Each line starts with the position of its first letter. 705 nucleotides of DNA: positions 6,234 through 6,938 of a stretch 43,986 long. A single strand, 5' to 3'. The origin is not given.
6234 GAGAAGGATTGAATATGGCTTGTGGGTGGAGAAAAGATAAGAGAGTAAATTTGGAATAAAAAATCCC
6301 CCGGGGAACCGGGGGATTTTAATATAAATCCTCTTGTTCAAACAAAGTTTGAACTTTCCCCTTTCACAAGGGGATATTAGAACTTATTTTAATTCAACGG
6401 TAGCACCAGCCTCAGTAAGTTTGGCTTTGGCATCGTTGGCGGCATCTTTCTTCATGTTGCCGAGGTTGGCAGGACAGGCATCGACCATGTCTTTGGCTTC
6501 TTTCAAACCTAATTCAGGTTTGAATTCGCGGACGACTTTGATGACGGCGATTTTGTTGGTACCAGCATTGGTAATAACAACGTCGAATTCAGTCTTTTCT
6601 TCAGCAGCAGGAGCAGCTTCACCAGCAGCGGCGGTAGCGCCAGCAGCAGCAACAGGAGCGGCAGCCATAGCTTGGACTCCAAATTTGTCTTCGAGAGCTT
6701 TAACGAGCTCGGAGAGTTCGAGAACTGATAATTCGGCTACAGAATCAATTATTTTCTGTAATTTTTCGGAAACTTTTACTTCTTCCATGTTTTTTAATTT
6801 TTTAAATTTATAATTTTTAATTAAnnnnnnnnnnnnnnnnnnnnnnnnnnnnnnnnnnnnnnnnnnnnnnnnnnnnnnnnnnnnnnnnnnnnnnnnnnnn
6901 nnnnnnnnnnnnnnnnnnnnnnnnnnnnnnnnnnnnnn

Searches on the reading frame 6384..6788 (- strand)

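Call 9: search_protein_families(library=pfam, proteins=[window:6384-6788:-], max_evalue=0.001)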
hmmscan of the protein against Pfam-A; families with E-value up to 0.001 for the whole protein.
window:6384-6788:- (134 aa): 2 families
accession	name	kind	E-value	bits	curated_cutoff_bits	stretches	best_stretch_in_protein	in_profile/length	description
PF00542.24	Ribosomal_L12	-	4.1e-23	81.9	25.9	1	68-134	1-67/67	Ribosomal protein L7/L12 C-terminal domain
PF16320.10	Ribosomal_L12_N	-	1.8e-18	66.4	25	1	9-58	1-47/48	Ribosomal protein L7/L12 dimerisation domain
